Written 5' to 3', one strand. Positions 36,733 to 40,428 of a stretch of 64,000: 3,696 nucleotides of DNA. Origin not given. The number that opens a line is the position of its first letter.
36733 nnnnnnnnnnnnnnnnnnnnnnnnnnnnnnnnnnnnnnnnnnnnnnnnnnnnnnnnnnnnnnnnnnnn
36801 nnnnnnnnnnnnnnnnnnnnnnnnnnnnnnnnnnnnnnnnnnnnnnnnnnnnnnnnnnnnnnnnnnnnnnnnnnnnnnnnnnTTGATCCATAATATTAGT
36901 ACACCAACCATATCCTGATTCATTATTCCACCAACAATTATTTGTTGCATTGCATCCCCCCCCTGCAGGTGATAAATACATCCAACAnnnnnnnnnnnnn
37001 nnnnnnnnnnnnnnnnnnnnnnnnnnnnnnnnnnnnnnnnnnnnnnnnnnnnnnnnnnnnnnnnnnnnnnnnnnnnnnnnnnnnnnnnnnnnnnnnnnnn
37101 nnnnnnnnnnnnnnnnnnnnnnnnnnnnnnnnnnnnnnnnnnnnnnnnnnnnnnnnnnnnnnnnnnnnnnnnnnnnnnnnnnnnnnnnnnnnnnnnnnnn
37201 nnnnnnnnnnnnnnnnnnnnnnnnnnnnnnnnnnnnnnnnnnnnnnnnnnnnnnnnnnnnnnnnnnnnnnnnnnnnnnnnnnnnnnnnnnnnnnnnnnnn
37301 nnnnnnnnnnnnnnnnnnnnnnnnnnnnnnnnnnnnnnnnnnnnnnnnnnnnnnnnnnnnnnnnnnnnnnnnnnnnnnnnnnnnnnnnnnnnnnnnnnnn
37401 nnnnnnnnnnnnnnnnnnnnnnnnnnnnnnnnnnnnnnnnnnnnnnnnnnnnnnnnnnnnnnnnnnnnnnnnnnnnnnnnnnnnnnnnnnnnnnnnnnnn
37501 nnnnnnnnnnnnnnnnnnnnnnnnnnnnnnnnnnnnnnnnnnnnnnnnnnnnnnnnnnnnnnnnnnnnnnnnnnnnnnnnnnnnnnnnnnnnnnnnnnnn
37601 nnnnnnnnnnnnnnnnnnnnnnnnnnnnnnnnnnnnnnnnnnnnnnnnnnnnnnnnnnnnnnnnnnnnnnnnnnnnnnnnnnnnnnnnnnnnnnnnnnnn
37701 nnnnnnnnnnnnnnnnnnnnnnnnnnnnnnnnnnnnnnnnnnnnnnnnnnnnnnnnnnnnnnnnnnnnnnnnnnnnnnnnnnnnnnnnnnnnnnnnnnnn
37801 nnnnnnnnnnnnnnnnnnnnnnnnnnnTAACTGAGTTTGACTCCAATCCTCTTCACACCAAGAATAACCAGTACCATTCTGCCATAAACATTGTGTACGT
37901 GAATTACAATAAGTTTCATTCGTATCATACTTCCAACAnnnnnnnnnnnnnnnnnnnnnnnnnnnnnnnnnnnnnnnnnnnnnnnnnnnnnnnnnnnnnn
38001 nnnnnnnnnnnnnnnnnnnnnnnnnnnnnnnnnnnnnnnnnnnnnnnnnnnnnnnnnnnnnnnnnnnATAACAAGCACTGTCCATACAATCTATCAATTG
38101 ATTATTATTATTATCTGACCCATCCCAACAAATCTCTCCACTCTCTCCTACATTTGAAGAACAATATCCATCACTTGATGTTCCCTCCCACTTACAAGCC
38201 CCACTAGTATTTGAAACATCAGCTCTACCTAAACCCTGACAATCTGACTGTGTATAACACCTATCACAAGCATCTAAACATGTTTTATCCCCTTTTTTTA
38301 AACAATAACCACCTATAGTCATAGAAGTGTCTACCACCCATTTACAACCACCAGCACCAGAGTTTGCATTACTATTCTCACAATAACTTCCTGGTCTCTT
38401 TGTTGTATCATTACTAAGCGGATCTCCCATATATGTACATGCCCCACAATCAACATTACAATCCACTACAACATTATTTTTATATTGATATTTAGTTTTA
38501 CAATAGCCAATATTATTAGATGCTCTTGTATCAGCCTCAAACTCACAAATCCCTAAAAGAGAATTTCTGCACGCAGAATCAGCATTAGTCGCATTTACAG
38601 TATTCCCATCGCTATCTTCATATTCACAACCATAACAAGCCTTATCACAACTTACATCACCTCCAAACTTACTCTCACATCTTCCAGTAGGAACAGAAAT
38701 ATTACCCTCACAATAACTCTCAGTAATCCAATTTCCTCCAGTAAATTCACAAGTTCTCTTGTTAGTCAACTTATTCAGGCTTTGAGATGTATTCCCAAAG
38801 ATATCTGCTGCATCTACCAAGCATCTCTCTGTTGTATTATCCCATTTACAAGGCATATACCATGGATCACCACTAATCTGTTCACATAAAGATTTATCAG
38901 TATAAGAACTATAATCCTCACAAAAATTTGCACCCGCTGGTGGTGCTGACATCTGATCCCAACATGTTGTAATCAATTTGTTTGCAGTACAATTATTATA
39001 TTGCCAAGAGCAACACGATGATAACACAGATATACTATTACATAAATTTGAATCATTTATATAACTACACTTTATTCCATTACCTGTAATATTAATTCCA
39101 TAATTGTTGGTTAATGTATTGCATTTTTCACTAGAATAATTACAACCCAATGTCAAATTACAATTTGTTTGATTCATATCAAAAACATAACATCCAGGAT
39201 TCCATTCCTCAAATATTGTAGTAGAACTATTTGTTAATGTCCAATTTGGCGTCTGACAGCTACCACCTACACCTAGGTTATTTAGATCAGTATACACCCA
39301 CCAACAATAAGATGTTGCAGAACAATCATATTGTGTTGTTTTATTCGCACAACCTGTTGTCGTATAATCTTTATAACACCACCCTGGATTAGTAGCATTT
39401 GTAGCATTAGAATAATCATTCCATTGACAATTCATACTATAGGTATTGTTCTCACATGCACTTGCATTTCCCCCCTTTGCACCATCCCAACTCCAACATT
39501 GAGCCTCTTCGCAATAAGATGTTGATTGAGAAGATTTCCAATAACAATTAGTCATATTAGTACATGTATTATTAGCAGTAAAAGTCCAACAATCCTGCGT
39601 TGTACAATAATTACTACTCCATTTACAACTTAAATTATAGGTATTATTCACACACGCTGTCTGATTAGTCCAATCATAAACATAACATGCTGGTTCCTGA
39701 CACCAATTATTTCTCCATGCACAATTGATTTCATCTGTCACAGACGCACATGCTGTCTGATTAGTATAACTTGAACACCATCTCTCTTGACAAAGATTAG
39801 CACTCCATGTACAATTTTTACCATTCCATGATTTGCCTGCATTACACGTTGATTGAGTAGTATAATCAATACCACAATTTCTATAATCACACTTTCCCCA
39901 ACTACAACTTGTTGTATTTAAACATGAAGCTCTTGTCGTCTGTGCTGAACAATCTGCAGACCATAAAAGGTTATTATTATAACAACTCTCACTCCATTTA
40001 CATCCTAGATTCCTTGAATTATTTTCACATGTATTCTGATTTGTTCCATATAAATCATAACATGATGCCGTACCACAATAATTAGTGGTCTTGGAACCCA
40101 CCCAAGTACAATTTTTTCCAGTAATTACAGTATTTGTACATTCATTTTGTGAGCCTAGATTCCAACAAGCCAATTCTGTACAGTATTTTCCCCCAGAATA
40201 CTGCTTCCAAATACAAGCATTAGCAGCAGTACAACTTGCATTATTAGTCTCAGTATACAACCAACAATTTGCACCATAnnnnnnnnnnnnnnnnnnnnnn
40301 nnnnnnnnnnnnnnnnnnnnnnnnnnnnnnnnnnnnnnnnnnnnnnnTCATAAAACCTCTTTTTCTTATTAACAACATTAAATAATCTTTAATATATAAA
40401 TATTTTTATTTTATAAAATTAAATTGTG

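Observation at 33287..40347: Giant Cys/Trp-rich repeat surface protein in an apparent operon with a CxxC-less DsbA-like protein and LemA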

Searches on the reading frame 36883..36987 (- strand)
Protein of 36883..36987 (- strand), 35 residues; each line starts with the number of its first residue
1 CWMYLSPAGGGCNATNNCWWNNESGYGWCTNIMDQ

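Call 91: search_protein_families(library=pfam, proteins=[window:36883-36987:-], max_evalue=10)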
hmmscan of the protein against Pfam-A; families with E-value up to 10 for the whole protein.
window:36883-36987:- (35 aa): 0 families

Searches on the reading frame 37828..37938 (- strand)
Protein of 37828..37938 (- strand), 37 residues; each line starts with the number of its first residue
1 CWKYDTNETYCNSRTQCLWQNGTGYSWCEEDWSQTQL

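Call 91: search_protein_families(library=pfam, proteins=[window:37828-37938:-], max_evalue=10)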
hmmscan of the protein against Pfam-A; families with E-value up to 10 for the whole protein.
window:37828-37938:- (37 aa): 1 family
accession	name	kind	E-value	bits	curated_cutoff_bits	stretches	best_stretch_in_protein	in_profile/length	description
PF09253.15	Ole_e_6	-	0.6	10.6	27.7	1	20-30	11-21/39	Pollen allergen Ole e 6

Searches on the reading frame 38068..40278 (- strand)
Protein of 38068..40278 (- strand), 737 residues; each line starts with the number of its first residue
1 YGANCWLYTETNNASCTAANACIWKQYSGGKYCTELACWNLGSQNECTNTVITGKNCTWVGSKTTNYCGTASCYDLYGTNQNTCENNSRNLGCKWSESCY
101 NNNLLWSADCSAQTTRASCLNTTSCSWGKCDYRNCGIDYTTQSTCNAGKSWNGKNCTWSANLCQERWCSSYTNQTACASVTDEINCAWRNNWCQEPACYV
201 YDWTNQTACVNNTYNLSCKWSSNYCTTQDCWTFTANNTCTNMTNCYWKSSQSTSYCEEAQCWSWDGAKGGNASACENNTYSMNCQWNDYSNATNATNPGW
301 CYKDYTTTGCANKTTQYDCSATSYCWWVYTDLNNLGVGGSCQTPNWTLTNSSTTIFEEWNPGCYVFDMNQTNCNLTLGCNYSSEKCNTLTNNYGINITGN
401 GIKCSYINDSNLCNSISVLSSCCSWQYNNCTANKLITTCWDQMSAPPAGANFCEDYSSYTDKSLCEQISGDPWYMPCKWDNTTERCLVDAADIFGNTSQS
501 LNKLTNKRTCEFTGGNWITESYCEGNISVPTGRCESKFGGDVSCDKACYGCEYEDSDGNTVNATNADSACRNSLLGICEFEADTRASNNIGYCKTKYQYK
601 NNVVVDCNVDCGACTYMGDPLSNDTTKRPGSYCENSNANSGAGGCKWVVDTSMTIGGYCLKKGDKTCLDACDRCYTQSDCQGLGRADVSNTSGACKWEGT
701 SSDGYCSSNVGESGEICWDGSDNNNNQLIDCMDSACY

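Call 47: predict_structure(alignment_id=A2)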
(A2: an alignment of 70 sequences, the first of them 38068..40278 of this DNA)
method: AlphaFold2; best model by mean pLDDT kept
length: 737 residues; sequences in the alignment: 70
mean_pLDDT: 84.9   pTM: 0.57
mean pLDDT of the five models: 84.9, 84.3, 83.2, 81.9, 81.2
residues with pLDDT >= 90: 293; 70-90: 373; 50-70: 56; < 50: 15
segments of 3 or more residues with pLDDT < 50: 352-354, 712-715, 732-737
pLDDT, mean of each block of 10 residues (from residue 1): 67 81 82 87 90 88 89 93 94 95 76 92 91 95 95 92 93 92 84 92 93 89 92 89 86 88 88 91 84 63 82 80 81 83 69 60 95 97 96 93 94 90 87 83 84 82 93 93 88 85 85 85 76 74 78 84 88 89 84 90 89 92 88 91 88 82 83 83 73 77 80 51 61 48
secondary structure, 60 per line:
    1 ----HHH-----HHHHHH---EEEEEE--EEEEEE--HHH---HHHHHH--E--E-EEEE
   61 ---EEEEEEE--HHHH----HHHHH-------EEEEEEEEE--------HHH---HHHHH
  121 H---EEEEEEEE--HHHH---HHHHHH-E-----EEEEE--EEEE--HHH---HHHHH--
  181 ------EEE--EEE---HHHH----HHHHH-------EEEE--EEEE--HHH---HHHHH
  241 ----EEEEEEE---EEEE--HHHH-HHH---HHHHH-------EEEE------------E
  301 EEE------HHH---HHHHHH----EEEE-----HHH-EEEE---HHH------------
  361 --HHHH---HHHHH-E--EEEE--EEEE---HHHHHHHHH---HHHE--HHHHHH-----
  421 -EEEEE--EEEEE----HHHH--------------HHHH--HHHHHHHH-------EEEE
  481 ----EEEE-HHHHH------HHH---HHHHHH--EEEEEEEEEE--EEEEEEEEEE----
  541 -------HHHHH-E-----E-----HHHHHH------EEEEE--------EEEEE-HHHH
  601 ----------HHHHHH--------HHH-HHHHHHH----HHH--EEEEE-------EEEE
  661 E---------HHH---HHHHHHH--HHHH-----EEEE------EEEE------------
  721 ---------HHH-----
elements in order (helices of 4 or more, strands of 3 or more residues): H13-18 E22-27 E30-35 H44-49 E57-60 E64-70 H73-76 H81-85 E93-101 H116-121 E125-132 H135-138 H142-147 E155-159 E162-165 H174-178 E187-189 E192-194 H198-201 H206-210 E218-221 E224-227 H236-240 E245-251 E255-258 H261-264 H272-276 E284-287 E300-303 H316-321 E326-329 E339-342 H363-366 H370-374 E379-382 E385-388 H392-400 H410-415 E422-426 E429-433 H438-441 H456-459 H462-469 E477-480 E485-488 H490-494 H507-512 E515-524 E527-536 H548-552 H566-571 E578-582 E591-595 H597-600 H611-616 H629-635 E645-649 E657-661 H677-683 H686-689 E695-698 E705-708

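Call 50: fold_search(model_id=the predicted structure, library=pdb)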
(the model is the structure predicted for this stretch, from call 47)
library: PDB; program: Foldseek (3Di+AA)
matches with E <= 10: 52; with E <= 0.001: 0
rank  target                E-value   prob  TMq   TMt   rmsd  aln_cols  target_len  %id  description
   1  6lod_B                1.6e+00  0.03  0.05  0.04  11.7        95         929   13  Cryo-EM structure of the air-oxidized photosynthetic alternative complex III from Roseiflexus castenholzii (released 2020-11-04)
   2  2vpw_B                1.8e+00  0.02  0.07  0.16  18.8       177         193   15  Polysulfide reductase with bound menaquinone (released 2008-06-10)
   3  6cz7_B                2.1e+00  0.03  0.05  0.12  13.1        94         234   16  The arsenate respiratory reductase (Arr) complex from Shewanella sp. ANA-3 (released 2018-08-15)
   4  2b0u_C                2.3e+00  0.01  0.05  0.10  15.3       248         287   12  The Structure of the Follistatin:Activin Complex (released 2005-10-11)
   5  6ixv_G                3.1e+00  0.06  0.04  0.13   8.6        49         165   14  Crystal structure of SH3BP5-Rab11a (released 2019-03-20)
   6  8s9a_B                3.9e+00  0.01  0.04  0.09  14.3       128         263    9  Crystal structure of the TYK2 pseudokinase domain in complex with TAK-279 (released 2023-07-26)
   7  7sk8_A                4.1e+00  0.03  0.03  0.06   8.1        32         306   31  Cryo-EM structure of human ACKR3 in complex with CXCL12, a small molecule partial agonist CCX662, an extracellular Fab (released 2022-07-27)
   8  7jvi_A                4.4e+00  0.08  0.03  0.05   1.7        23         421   17  Crystal structure of a beta-helix domain retrieved from capybara gut metagenome (released 2021-09-08)
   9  8oi9_A                4.6e+00  0.02  0.03  0.06   5.8        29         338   24  Trichomonas vaginalis riboside hydrolase in complex with 5-methyluridine (released 2023-08-02)
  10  4i98_B                4.9e+00  0.01  0.05  0.16  17.5       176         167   12  Crystal structure of the complex between ScpA(residues 1-160)-ScpB(residues 1-183) (released 2013-01-30)
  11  8s9a_C                4.9e+00  0.01  0.04  0.09  13.8       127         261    7  Crystal structure of the TYK2 pseudokinase domain in complex with TAK-279 (released 2023-07-26)
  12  1hd8                  4.9e+00  0.01  0.07  0.11  16.9       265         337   11  Crystal structure of a deacylation-defective mutant of penicillin-binding protein 5 at 2.3 A resolution (released 2001-11-08)
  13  7shk_A                5.2e+00  0.02  0.07  0.07  15.6       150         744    9  Structure of Xenopus laevis CRL2Lrr1 (State 1) (released 2021-12-08)
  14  2oa9_A                5.2e+00  0.01  0.05  0.11  19.6       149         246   10  Restriction endonuclease MvaI in the absence of DNA (released 2007-02-20)
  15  8yrs_B                5.9e+00  0.03  0.05  0.06   7.8        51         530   14  Crystal structure of human RECQ1 helicase containing a flexible linker in complex with tailed duplex DNA (released 2024-09-04)
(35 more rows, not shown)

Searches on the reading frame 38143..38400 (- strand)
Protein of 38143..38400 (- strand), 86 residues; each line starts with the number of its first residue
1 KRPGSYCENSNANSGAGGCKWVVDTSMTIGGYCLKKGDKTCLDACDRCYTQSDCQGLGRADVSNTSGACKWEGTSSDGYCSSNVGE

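Call 86: search_protein_families(library=pfam, proteins=[window:38143-38400:-], max_evalue=10)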
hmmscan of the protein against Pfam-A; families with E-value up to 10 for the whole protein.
window:38143-38400:- (86 aa): 0 families

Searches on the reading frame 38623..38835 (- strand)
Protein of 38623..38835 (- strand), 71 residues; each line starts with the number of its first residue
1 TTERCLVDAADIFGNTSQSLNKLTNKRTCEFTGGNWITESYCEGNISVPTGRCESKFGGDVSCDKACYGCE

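Call 86: search_protein_families(library=pfam, proteins=[window:38623-38835:-], max_evalue=10)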
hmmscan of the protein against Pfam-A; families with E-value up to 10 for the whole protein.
window:38623-38835:- (71 aa): 1 family
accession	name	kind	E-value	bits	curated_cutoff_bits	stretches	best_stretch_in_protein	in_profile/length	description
PF09215.16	Phage-Gp8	-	0.022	14.3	25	1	17-55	141-179/337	Bacteriophage T4, Gp8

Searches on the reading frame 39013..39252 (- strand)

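Call 86: search_protein_families(library=pfam, proteins=[window:39013-39252:-], max_evalue=10)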
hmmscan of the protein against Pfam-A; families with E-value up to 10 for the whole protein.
window:39013-39252:- (80 aa): 1 family
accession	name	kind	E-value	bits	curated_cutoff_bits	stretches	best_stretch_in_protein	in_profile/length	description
PF23495.1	YbgU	-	9.1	6.9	27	1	69-78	14-23/35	YbgU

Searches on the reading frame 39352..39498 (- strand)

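Call 92: search_protein_families(library=pfam, proteins=[window:39352-39498:-], max_evalue=10)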
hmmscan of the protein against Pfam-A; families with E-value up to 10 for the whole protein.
window:39352-39498:- (49 aa): 1 family
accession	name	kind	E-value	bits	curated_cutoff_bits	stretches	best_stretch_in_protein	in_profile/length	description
PF00088.24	Trefoil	-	0.56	10.6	21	1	8-43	15-42/43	Trefoil (P-type) domain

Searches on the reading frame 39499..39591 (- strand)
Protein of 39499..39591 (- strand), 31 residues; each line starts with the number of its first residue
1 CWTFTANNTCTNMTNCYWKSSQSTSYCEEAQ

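Call 92: search_protein_families(library=pfam, proteins=[window:39499-39591:-], max_evalue=10)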
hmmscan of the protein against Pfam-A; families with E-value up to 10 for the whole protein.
window:39499-39591:- (31 aa): 1 family
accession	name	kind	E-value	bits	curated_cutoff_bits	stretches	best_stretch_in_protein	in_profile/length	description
PF02420.20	AFP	-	0.016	15.9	36.5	1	9-17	1-9/12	Insect antifreeze protein repeat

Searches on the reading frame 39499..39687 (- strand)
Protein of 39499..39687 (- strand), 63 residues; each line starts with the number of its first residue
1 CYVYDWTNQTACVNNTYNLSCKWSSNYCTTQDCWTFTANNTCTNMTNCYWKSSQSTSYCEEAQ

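Call 86: search_protein_families(library=pfam, proteins=[window:39499-39687:-], max_evalue=10)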
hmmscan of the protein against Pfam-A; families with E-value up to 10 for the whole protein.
window:39499-39687:- (63 aa): 1 family
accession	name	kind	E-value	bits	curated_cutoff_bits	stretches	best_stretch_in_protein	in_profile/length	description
PF02420.20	AFP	-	0.053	14.3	36.5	1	41-49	1-9/12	Insect antifreeze protein repeat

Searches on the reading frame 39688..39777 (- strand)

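Call 92: search_protein_families(library=pfam, proteins=[window:39688-39777:-], max_evalue=10)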
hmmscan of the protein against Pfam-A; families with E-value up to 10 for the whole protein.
window:39688-39777:- (30 aa): 3 families
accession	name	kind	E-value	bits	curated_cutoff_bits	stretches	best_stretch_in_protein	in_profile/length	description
PF01437.31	PSI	-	0.011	16.5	23.1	1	1-28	2-30/52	Plexin repeat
PF01508.21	Paramecium_SA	-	0.012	16.5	21.2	1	1-28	30-58/62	Paramecium surface antigen domain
PF10659.14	Trypan_glycop_C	-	0.041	14.7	21.4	1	1-28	55-84/104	Trypanosome variant surface glycoprotein C-terminal domain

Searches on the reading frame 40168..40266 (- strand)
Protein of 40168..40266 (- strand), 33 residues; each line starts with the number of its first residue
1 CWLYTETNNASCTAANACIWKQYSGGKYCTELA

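Call 68: search_solved_structures(query=A4, max_evalue=10, show_alignments=3)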
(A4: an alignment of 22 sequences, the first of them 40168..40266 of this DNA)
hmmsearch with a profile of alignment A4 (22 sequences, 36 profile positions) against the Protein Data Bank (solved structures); distinct sequences matched with E-value up to 10: 1.
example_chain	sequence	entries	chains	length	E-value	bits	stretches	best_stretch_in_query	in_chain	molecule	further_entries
1ygt_A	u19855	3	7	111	0.16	15.3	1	13-33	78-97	Cytoplasmic dynein light chain | Dynein light chain Tctex-type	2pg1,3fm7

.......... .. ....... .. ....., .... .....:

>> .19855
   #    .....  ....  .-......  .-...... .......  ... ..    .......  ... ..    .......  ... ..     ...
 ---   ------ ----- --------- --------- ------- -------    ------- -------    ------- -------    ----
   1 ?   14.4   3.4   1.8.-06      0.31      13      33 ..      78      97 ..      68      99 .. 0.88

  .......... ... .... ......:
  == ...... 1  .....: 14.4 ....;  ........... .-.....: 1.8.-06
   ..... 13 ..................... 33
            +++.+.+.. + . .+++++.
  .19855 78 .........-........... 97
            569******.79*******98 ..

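Call 80: search_protein_families(library=pfam, alignment_id=A4, max_evalue=10)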
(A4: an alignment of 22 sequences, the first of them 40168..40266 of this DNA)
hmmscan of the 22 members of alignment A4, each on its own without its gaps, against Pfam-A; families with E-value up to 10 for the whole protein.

A. member 1, window:40168-40266:- (33 aa): 0 families

B. families by the number of members that match (of 22 scanned): 6 families
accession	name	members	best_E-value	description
PF01437.31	PSI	1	0.011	Plexin repeat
PF01508.21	Paramecium_SA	1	0.012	Paramecium surface antigen domain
PF02420.20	AFP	1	0.016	Insect antifreeze protein repeat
PF10659.14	Trypan_glycop_C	1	0.041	Trypanosome variant surface glycoprotein C-terminal domain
PF00088.24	Trefoil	1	0.56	Trefoil (P-type) domain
PF09253.15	Ole_e_6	1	0.6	Pollen allergen Ole e 6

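Call 92: search_protein_families(library=pfam, proteins=[window:40168-40266:-], max_evalue=10)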
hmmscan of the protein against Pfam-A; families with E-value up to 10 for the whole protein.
window:40168-40266:- (33 aa): 0 families
